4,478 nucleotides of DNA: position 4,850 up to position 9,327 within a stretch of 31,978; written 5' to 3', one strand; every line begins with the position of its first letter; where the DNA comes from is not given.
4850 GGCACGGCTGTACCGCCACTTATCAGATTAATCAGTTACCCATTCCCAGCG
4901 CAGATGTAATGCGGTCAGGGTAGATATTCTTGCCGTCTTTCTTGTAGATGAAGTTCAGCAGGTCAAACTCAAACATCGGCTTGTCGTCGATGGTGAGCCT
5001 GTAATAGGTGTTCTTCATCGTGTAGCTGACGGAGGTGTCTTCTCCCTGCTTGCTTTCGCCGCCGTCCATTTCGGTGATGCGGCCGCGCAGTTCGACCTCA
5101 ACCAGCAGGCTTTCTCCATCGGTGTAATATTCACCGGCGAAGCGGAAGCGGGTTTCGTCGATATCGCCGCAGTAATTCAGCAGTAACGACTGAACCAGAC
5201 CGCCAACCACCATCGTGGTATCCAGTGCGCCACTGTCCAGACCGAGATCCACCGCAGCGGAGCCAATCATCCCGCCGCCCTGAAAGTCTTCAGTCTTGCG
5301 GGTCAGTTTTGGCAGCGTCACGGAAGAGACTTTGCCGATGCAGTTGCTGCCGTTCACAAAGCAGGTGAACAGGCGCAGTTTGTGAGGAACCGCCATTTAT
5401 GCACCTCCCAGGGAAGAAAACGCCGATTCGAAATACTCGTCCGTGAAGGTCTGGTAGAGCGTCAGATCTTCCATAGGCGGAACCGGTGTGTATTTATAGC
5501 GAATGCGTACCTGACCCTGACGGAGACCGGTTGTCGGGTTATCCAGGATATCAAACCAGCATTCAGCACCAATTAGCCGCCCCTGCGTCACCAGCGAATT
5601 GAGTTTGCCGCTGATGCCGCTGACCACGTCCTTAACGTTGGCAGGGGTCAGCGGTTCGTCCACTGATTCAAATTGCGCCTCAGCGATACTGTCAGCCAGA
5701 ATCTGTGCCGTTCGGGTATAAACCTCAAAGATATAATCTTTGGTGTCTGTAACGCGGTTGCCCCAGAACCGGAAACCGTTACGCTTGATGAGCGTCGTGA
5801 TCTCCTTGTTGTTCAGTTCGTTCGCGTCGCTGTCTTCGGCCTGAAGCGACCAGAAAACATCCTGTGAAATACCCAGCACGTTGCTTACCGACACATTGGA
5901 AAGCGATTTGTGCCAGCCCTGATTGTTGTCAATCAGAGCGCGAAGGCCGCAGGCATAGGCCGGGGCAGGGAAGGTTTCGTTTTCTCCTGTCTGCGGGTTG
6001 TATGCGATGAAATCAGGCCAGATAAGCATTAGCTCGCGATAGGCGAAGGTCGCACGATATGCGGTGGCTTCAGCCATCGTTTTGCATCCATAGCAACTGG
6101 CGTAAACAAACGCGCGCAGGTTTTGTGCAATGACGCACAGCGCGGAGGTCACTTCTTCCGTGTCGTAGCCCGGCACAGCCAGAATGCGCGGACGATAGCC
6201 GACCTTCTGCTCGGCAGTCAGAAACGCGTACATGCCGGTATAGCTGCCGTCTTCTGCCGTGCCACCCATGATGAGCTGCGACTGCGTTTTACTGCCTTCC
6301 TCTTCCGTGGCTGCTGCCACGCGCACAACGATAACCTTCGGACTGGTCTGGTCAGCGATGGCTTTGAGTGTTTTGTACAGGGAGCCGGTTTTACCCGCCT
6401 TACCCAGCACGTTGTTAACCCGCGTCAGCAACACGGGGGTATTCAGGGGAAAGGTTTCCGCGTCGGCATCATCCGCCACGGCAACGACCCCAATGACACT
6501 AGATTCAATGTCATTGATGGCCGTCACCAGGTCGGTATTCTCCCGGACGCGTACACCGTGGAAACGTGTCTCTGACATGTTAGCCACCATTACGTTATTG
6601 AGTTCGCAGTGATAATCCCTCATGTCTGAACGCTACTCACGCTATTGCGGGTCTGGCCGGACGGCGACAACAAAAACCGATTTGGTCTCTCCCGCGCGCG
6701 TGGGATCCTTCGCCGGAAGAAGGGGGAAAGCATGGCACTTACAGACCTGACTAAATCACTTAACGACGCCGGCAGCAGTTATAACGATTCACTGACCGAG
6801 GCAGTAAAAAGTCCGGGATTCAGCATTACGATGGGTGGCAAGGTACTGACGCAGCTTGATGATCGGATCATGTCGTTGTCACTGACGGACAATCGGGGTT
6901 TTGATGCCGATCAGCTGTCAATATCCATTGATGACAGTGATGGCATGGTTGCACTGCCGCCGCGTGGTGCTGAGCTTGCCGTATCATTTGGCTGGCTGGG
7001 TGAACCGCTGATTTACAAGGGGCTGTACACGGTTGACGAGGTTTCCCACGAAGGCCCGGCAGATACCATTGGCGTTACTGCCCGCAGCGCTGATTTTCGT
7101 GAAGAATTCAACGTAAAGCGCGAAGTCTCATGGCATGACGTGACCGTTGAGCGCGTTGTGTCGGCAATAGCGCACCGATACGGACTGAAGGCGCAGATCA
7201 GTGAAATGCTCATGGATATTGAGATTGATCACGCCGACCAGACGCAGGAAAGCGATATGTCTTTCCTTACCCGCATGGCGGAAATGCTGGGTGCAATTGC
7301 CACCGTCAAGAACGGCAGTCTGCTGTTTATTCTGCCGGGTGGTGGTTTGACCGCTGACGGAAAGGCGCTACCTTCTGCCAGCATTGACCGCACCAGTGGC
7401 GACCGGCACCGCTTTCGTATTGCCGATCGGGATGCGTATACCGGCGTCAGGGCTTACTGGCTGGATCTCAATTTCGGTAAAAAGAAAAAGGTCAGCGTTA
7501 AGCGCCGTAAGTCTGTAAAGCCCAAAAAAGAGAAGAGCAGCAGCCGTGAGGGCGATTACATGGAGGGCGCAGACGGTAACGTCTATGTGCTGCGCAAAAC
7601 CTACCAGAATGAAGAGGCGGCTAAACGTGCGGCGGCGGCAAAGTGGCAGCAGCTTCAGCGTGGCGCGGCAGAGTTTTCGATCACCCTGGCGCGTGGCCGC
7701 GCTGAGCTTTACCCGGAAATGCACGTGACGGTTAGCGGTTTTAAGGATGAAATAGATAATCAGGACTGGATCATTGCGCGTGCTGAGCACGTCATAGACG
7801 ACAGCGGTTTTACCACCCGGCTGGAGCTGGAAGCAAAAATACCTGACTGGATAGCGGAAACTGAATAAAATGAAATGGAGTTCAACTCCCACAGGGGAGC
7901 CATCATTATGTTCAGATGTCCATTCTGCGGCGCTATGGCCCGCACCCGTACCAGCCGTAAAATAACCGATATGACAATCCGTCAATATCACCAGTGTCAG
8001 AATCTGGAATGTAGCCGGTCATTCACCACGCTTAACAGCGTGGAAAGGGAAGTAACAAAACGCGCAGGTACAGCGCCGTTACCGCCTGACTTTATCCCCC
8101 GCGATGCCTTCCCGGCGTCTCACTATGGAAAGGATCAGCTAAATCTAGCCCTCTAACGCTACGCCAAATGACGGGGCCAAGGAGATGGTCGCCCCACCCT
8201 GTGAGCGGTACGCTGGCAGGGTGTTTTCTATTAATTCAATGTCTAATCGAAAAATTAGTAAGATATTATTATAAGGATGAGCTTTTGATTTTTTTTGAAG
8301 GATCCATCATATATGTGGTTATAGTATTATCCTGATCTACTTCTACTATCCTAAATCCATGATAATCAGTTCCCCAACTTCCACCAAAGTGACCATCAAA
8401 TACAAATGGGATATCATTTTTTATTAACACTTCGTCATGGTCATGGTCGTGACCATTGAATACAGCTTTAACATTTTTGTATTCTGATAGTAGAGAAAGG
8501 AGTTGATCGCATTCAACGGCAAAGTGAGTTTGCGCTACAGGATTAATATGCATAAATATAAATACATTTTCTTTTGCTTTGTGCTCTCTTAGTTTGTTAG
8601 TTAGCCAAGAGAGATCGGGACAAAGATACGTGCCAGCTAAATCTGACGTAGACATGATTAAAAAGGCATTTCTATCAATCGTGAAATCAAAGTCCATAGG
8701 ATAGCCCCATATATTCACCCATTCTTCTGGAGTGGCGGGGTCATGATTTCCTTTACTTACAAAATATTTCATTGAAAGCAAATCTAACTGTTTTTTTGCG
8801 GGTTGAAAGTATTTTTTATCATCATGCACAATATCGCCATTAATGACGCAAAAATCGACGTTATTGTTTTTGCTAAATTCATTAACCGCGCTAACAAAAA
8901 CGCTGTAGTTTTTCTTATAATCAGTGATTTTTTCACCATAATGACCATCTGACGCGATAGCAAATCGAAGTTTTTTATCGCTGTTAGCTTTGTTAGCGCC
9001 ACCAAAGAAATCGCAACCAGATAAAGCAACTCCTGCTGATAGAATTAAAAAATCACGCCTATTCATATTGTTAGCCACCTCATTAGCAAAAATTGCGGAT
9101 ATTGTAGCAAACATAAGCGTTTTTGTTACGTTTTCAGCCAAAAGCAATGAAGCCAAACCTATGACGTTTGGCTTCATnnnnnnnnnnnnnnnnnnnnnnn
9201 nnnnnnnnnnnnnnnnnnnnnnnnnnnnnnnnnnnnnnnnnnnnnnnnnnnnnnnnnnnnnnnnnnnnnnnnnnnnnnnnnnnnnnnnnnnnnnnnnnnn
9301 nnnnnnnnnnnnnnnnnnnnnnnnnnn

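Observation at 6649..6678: Shared roughly 29-bp element with TCT-N12-ACA dyad at both divergent late-gene junctions (FI<->D and P<->O)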

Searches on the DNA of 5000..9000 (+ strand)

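Call 4: search_dna_similar(query=window:5000-9000:+, collection=phages, mode=near, max_rows=25)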
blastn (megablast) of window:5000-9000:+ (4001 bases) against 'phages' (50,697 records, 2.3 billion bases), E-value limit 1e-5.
No match.
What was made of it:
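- Tried and rejected: A megablast of 5000-9000 against the phage collection found nothing (call 4).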

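Call 8: search_dna_similar(query=window:6300-7100:+, collection=phages, mode=distant, max_rows=30)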
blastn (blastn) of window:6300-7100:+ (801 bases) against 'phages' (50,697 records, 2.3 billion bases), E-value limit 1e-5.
Records with a match: 48; places in all: 48; records where one place covers at least 80% of the query: 29.
Best place of each record, by identity: 80-90% 2; 60-80% 46.
By first word of the organism name: Klebsiella 28; Escherichia 10; Salmonella 4; Xuanwuvirus 2; Aeromonas 2; Serratia 1; Citrobacter 1.
By host as written in the record: Klebsiella pneumoniae 23; Klebsiella pneumoniae KH43 2; Klebsiella pneumoniae ST16-OXA48 2; Escherichia coli K88 2; Escherichia coli 500465 2; - 2; Escherichia coli 520873 2; Escherichia coli 503458 2; and 9 more.
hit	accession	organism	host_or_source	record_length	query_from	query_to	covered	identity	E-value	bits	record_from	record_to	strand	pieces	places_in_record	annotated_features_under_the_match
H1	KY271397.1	Klebsiella phage 3LV2017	Klebsiella pneumoniae KH43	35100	10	800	99%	69.1%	5e-73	280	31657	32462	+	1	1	late control D protein | tail sheath monomer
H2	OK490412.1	Klebsiella phage Kp4860-2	Klebsiella pneumoniae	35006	10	800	99%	69.1%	5e-73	280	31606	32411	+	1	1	record has no annotation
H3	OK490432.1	Klebsiella phage Kp4871-3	Klebsiella pneumoniae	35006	10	800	99%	69.1%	5e-73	280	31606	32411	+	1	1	record has no annotation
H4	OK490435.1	Klebsiella phage Kp4872-3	Klebsiella pneumoniae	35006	10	800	99%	69.1%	5e-73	280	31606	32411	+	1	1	record has no annotation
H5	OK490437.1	Klebsiella phage Kp4873-2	Klebsiella pneumoniae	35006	10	800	99%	69.1%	5e-73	280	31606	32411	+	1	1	record has no annotation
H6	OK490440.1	Klebsiella phage Kp4874-2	Klebsiella pneumoniae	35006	10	800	99%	69.1%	5e-73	280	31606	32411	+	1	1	record has no annotation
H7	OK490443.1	Klebsiella phage Kp4875-2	Klebsiella pneumoniae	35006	10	800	99%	69.1%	5e-73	280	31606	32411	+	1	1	record has no annotation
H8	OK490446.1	Klebsiella phage Kp4876-2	Klebsiella pneumoniae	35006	10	800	99%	69.1%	5e-73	280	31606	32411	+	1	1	record has no annotation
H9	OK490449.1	Klebsiella phage Kp4877-2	Klebsiella pneumoniae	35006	10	800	99%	69.1%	5e-73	280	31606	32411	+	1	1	record has no annotation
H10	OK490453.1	Klebsiella phage Kp4878-3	Klebsiella pneumoniae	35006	10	800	99%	69.1%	5e-73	280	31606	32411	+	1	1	record has no annotation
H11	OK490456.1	Klebsiella phage Kp4879-3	Klebsiella pneumoniae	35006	10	800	99%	69.1%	5e-73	280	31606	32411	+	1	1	record has no annotation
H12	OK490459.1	Klebsiella phage Kp4880-3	Klebsiella pneumoniae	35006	10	800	99%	69.1%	5e-73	280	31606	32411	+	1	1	record has no annotation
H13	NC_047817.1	Klebsiella phage 3LV2017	Klebsiella pneumoniae KH43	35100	10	800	99%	69.1%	5e-73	280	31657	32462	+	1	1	tail protein | tail sheath subtilisin-like domain-containing protein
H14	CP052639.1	Klebsiella pneumoniae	Homo sapiens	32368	11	800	99%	68.4%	6e-66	258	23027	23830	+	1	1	phage late control D family protein | phage tail protein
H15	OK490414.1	Klebsiella phage Kp4861-1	Klebsiella pneumoniae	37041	19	800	98%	67.3%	8e-58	231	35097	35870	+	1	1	record has no annotation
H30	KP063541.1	Escherichia phage P88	Escherichia coli K88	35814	17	273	32%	71.0%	5e-23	115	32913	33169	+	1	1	tail sheath monomer | hypothetical protein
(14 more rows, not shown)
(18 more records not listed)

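Call 10: get_annotated_region(hit=H1, flank=3000)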
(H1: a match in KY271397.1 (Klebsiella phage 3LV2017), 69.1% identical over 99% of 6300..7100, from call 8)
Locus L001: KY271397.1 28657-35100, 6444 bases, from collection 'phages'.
description: Klebsiella phage 3LV2017, complete genome.
organism: Klebsiella phage 3LV2017 (NCBI taxid 1960657)
taxonomy: Viruses; Duplodnaviria; Heunggongvirae; Uroviricota; Caudoviricetes; Peduoviridae; Reginaelenavirus; Reginaelenavirus rv3LV2017
host: Klebsiella pneumoniae KH43; source: -; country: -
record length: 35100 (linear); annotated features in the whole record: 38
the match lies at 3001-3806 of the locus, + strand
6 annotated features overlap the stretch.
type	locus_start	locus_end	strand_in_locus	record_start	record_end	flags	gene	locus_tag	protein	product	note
CDS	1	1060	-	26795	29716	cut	-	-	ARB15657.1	tail tape measure protein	-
CDS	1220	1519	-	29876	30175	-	-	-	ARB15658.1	tail protein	-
CDS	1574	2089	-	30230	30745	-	-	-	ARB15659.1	major tail tube protein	-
CDS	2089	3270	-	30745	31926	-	-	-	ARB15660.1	tail sheath monomer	-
CDS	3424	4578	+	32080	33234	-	-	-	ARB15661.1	late control D protein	-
misc_recomb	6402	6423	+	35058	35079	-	-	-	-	-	attR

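Call 11: get_annotated_region(hit=H30, flank=3000)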
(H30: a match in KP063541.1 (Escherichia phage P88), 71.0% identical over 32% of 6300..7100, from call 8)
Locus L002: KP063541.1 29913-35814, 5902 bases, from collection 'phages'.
description: Enterobacteria phage P88, complete genome.
organism: Escherichia phage P88 (NCBI taxid 1567486)
taxonomy: Viruses; Duplodnaviria; Heunggongvirae; Uroviricota; Caudoviricetes; Peduoviridae; Xuanwuvirus; Xuanwuvirus P88
host: Escherichia coli K88; source: -; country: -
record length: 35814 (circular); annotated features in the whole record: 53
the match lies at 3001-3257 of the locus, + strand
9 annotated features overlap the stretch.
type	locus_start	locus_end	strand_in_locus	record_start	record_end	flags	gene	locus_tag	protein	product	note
CDS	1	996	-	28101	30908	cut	-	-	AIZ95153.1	tail tape measure protein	-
CDS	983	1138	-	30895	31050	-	-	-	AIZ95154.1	tail fiber protein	-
CDS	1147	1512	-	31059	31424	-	-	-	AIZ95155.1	tail protein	-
CDS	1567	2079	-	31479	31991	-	-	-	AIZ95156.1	major tail tube protein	-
CDS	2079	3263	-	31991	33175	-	-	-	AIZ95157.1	tail sheath monomer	-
CDS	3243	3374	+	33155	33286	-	-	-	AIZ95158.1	hypothetical protein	-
CDS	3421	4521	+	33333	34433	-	-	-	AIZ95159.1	gene D protein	-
CDS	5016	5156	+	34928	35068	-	-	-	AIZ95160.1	hypothetical protein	hok/gef family protein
CDS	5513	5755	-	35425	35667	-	-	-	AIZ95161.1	hypothetical protein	-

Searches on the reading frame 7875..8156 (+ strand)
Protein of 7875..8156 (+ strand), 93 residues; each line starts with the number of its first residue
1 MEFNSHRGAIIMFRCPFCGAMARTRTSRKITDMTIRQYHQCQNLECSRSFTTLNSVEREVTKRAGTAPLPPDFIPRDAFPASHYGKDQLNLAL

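Call 12: search_protein_families(library=pfam, proteins=[window:7875-8156:+])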
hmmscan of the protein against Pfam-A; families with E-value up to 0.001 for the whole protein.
window:7875-8156:+ (93 aa): 2 families
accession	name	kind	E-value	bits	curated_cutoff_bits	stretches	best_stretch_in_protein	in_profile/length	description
PF04606.18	Ogr_Delta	-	6.3e-17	61.7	26.3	1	14-59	1-46/47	Ogr/Delta-like zinc finger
PF12760.12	Zn_ribbon_IS1595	-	0.00047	20.5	25.4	1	13-48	19-45/46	Transposase zinc-ribbon domain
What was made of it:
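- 7908..8156 (+): ogr homologue: the C4 zinc-finger late activator presumed to bind both sites. It starts 39 bp after the D stop codon. Pfam Ogr_Delta, 6.3e-17 (call 12).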

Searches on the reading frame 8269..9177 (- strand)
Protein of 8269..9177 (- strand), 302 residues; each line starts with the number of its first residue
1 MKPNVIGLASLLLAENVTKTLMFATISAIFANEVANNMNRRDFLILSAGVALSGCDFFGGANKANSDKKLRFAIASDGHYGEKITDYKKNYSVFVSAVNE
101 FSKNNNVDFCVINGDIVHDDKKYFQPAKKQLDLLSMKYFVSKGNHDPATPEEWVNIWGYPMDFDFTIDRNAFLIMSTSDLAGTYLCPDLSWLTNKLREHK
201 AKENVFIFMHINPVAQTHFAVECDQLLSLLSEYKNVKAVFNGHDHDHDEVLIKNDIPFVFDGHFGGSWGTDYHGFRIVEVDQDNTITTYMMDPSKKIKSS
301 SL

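Call 12: search_protein_families(library=pfam, proteins=[window:8269-9177:-])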
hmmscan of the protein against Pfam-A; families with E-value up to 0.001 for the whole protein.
window:8269-9177:- (302 aa): 1 family
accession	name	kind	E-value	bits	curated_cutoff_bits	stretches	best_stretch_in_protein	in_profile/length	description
PF00149.33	Metallophos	-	5.5e-13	50.2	21.5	1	70-246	1-190/191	Calcineurin-like phosphoesterase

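Call 61: search_protein_families(library=padloc, proteins=[window:8269-9177:-])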
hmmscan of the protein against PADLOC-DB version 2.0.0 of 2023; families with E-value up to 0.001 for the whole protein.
window:8269-9177:- (302 aa): 1 family
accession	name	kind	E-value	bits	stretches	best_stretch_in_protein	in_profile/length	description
PDLC00736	Effector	-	0.00077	16.5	0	71-146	4-85/561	Endonuclease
